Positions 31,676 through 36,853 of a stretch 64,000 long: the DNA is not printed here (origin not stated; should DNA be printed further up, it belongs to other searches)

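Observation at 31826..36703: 1625-aa single-chain fusion of HD, HEAT-like repeats, degenerate NadD-like, GNAT-like and PRTase-like modules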

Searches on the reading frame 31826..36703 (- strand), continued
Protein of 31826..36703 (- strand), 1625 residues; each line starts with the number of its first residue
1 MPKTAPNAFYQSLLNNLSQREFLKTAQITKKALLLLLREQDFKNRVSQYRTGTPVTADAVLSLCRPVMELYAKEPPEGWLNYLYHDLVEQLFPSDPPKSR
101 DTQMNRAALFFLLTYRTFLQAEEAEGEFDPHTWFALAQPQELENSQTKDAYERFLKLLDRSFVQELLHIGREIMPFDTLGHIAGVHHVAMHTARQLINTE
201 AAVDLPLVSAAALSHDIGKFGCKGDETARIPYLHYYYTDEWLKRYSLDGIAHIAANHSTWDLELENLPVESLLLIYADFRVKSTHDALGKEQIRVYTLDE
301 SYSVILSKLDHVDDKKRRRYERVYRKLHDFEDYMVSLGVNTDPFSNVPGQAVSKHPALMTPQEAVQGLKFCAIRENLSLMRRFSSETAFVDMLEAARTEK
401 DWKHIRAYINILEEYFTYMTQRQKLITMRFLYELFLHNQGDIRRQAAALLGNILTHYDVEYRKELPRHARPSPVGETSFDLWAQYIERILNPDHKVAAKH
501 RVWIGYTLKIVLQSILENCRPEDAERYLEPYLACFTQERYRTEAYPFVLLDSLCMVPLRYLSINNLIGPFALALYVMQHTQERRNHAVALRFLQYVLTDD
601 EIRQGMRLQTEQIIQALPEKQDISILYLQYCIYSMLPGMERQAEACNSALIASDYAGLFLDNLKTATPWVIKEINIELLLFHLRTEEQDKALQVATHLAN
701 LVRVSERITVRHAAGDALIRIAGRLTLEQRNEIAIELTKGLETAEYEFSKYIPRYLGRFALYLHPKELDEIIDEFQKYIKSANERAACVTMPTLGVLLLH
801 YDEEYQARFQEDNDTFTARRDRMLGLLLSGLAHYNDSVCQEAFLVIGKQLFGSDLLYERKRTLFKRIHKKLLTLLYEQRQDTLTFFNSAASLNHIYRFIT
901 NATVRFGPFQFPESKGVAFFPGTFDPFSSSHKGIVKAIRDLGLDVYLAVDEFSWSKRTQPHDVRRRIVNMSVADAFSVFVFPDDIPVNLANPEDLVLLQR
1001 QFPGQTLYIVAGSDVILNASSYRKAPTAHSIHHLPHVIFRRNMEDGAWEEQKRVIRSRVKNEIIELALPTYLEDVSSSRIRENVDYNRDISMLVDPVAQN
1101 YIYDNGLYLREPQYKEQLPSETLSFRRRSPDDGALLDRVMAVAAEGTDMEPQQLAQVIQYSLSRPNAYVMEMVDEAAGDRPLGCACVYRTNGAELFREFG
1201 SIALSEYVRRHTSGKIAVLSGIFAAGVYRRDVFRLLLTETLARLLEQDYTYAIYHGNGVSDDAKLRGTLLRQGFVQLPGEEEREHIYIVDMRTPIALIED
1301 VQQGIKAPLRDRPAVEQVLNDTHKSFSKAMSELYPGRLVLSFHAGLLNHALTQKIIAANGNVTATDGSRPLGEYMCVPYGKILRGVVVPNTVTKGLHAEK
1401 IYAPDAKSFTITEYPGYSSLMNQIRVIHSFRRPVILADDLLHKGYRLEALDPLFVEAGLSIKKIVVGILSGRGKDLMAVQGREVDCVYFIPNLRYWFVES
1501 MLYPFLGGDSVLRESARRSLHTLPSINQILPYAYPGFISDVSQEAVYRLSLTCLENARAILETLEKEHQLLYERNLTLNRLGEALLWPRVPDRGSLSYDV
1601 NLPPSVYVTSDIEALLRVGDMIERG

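Call 6: search_solved_structures(query=window:31826-36703:-, max_evalue=1)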
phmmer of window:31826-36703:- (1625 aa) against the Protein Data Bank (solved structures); distinct sequences matched with E-value up to 1: 1.
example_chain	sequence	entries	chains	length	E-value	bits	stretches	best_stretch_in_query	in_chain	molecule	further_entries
2h29_A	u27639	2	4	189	0.089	13.1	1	1056-1108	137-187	Probable nicotinate-nucleotide adenylyltransferase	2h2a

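Call 19: find_encoding_contigs(protein=P0080, flank=10000, max_places=2)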
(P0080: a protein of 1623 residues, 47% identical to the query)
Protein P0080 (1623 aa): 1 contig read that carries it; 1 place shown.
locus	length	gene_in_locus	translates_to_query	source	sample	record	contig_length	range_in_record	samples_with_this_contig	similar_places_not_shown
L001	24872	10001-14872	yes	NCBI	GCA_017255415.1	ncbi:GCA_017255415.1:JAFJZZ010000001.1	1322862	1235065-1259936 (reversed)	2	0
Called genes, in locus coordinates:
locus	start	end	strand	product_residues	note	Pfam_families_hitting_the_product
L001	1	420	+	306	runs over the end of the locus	PF00294:PfkB, PF08543:Phos_pyr_kin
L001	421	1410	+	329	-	PF03747:ADP_ribosyl_GH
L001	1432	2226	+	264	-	PF21088:MS_channel_1st, PF00924:MS_channel_2nd, PF21082:MS_channel_3rd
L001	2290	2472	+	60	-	-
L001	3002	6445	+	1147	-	PF00289:Biotin_carb_N, PF02786:CPSase_L_D2, PF07478:Dala_Dala_lig_C, PF02785:Biotin_carb_C, PF00682:HMGL-like, PF02436:PYC_OADA, PF00364:Biotin_lipoyl, PF25917:BSH_RND, +4 more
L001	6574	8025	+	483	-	PF01276:OKR_DC_1, PF01212:Beta_elim_lyase (weak), PF00155:Aminotran_1_2, PF00266:Aminotran_5 (weak), PF01041:DegT_DnrJ_EryC1 (weak), PF05889:SepSecS (weak), PF03711:OKR_DC_1_C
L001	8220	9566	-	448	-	PF02812:ELFV_dehydrog_N, PF00208:ELFV_dehydrog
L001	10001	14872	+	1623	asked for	PF01467:CTP_transf_like (faint)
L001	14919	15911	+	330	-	PF00056:Ldh_1_N (weak)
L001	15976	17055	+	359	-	PF03358:FMN_red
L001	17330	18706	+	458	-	PF03448:MgtE_N, PF00571:CBS, PF01769:MgtE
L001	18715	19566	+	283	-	PF01256:Carb_kinase, PF08543:Phos_pyr_kin (weak)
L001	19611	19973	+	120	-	PF02452:PemK_toxin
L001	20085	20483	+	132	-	-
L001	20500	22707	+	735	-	PF18949:DUF5693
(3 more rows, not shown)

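Call 20: find_encoding_contigs(protein=P0016, flank=10000, max_places=2)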
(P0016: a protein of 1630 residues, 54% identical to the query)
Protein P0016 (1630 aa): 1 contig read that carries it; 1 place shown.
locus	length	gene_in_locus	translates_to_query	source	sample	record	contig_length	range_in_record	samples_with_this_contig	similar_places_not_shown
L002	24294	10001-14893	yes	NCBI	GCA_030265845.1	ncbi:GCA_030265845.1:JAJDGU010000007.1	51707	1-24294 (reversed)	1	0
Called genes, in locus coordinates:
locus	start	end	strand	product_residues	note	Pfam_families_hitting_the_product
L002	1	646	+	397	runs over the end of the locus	PF26018:BSH_RND_rel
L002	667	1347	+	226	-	PF01168:Ala_racemase_N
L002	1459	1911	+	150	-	PF04472:SepF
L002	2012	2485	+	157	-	PF05103:DivIVA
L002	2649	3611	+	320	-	-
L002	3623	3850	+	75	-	PF13443:HTH_26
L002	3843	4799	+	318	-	-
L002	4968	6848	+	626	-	PF08497:Radical_SAM_N, PF04055:Radical_SAM, PF11842:DUF3362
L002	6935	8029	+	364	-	PF01790:LGT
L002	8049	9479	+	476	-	PF17767:NAPRTase_N, PF04095:NAPRTase (weak), PF17956:NAPRTase_C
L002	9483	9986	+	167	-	-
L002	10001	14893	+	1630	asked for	PF01966:HD (weak)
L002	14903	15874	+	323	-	PF00056:Ldh_1_N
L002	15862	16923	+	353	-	PF03358:FMN_red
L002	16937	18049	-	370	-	PF12725:DUF3810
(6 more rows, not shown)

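Call 33: find_encoding_contigs(protein=P0079, flank=8000, max_places=1)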
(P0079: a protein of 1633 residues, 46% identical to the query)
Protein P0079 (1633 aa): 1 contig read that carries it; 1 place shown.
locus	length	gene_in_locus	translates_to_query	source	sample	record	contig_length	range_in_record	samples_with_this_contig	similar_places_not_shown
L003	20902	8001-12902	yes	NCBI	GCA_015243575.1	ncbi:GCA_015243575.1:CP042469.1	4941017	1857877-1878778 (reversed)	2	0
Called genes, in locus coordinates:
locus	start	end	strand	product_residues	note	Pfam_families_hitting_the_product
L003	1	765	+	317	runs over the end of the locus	PF00990:GGDEF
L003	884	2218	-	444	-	PF02812:ELFV_dehydrog_N, PF00208:ELFV_dehydrog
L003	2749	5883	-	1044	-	PF01326:PPDK_N, PF01909:NTP_transf_2 (weak), PF18765:Polbeta (weak)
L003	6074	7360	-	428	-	PF02812:ELFV_dehydrog_N, PF00208:ELFV_dehydrog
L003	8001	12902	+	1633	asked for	PF01467:CTP_transf_like (faint)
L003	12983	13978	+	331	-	-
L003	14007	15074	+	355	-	PF03358:FMN_red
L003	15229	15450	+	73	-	-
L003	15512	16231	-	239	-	PF00072:Response_reg, PF00486:Trans_reg_C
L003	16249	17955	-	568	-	PF13426:PAS_9 (weak), PF08447:PAS_3, PF00512:HisKA, PF02518:HATPase_c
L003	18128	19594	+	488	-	PF00474:SSF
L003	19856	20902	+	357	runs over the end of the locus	PF03480:DctP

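Call 34: find_encoding_contigs(protein=P0061, flank=8000, max_places=1)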
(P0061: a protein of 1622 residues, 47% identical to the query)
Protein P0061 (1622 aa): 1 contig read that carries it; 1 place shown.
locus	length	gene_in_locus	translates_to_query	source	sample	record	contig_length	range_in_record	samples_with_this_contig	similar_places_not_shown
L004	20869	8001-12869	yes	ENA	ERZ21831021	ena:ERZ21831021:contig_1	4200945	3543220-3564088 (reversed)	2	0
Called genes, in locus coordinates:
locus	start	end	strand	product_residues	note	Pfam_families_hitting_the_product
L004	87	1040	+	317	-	PF00990:GGDEF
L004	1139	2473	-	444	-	PF02812:ELFV_dehydrog_N, PF00208:ELFV_dehydrog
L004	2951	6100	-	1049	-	PF01326:PPDK_N, PF01909:NTP_transf_2 (weak), PF18765:Polbeta (weak)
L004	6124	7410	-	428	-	PF02812:ELFV_dehydrog_N, PF00208:ELFV_dehydrog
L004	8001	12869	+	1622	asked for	PF01467:CTP_transf_like (weak)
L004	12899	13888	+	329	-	PF00056:Ldh_1_N (weak)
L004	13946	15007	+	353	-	PF03358:FMN_red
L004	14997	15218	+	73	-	PF11755:DUF3311 (faint)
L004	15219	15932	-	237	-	PF00072:Response_reg, PF00486:Trans_reg_C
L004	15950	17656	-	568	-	PF13426:PAS_9, PF08447:PAS_3, PF00512:HisKA, PF02518:HATPase_c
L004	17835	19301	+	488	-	PF00474:SSF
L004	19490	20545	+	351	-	PF03480:DctP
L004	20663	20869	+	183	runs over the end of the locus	PF04290:DctQ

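Call 52: find_related_loci(query=A1, collection=genome_contigs, flank=10000)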
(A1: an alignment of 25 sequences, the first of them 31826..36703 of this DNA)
Query A1 (1625 aa) in genome_contigs; peptide patterns used: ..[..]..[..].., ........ (x = any residue, [..] = any of these).
600 stretches matched a pattern (row limit reached: there are more); 577 encode a relative of the query (tblastn E <= 1e-3); the best 80 are kept; 80 distinct loci.
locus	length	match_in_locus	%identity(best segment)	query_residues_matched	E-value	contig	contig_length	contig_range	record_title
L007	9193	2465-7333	58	1-1618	0e+0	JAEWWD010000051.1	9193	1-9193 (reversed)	MAG: Bacillota bacterium isolate OH_SDB_86 k127_926946, whole genome shotgun sequence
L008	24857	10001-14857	47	1-1622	0e+0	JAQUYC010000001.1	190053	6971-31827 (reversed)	MAG: Eubacteriales bacterium isolate STD2_228 NODE_136_length_190053_cov_6.432842_Sandtown_D2, whole genome shotgun sequ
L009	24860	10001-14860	47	1-1622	0e+0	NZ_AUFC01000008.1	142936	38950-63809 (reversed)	Anaerovorax odorimutans DSM 5092 K292DRAFT_scaffold00006.6_C, whole genome shotgun sequence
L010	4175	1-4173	56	83-1470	0e+0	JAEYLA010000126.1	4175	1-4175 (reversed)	MAG: Bacillota bacterium isolate OH_HFB_474 k127_604284, whole genome shotgun sequence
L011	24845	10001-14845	50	7-1625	0e+0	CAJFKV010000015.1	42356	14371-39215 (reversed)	Candidatus Heteroruminococcus faecigallinarum isolate Chicken_22_mag_76 genome assembly, contig: MAGpy_11413_22_idba_bin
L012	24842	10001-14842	48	9-1622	0e+0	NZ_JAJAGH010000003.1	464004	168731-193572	Hominibacterium faecale strain SF3 contig3, whole genome shotgun sequence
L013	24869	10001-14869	47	1-1622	0e+0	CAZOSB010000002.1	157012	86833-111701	MAG TPA_asm: uncultured Anaerovorax sp. isolate SRP242652_co4_52 genome assembly, contig: NODE_23_length_157012_cov_30.5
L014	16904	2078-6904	47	9-1622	0e+0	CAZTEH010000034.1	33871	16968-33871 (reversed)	MAG TPA_asm: uncultured Oscillospiraceae bacterium isolate SRP302447_co4_101 genome assembly, contig: NODE_3475_length_3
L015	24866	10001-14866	48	1-1622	0e+0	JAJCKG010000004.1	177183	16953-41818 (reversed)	Bacterium 210820-DFI.6.37 strain DFI.6.37 BCOECCGG_4, whole genome shotgun sequence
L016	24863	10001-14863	47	1-1622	0e+0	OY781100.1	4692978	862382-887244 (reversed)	MAG: Anaerovoracaceae bacterium isolate d0a44124-bd0d-43a8-b654-cc1806fddd19 genome assembly, chromosome: 1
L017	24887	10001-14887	46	1-1622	0e+0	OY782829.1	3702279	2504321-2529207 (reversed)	MAG: Anaerovoracaceae bacterium isolate 4d0eff97-7de3-49ad-953d-66426f0db4f8 genome assembly, chromosome: 1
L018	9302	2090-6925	47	7-1618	0e+0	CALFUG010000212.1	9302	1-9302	MAG TPA_asm: uncultured Clostridia bacterium isolate SRR7299214_bin.53_CONCOCT_v1.1_MAG genome assembly, contig: ERZ7829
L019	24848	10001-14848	46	1-1625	0e+0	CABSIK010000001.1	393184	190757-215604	MAG TPA_asm: uncultured Clostridia bacterium isolate MGYG-HGUT-02623 genome assembly, contig: GUT_GENOME155703_1, whole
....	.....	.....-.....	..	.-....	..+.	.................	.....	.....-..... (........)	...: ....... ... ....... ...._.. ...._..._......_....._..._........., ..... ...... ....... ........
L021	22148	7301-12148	46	1-1623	0e+0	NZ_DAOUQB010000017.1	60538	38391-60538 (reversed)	MAG: Anaerotignum sp. isolate CSMAG_115 CSMAG_115_k141_108253_length_60538_cov_28.9898, whole genome shotgun sequence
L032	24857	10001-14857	46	1-1625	0e+0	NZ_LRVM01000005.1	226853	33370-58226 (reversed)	Anaerotignum neopropionicum strain DSM-3847 CLNEO_contig000005, whole genome shotgun sequence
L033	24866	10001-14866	43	1-1623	0e+0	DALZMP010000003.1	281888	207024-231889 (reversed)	MAG TPA_asm: Sedimentibacter sp. isolate CTOTU47533 NODE_9_length_281942_cov_9.752642, whole genome shotgun sequence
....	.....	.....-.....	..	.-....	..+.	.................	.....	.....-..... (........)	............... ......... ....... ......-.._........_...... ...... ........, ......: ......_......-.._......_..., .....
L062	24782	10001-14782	44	13-1617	0e+0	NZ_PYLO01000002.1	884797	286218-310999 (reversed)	Clostridium fessum strain SNUG30386 scaffold_1, whole genome shotgun sequence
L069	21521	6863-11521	43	55-1625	0e+0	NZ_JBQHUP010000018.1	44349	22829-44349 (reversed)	Dysosmobacter sp. HCP28S3_G4 contig00018, whole genome shotgun sequence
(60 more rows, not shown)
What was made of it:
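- Checked: At least 577 species genomes carry a relative (call 52).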

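Call 60: search_protein_families(library=padloc, proteins=[window:31826-36703:-], max_evalue=0.01)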
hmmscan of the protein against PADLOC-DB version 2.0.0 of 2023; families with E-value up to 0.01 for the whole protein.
window:31826-36703:- (1625 aa): 0 families
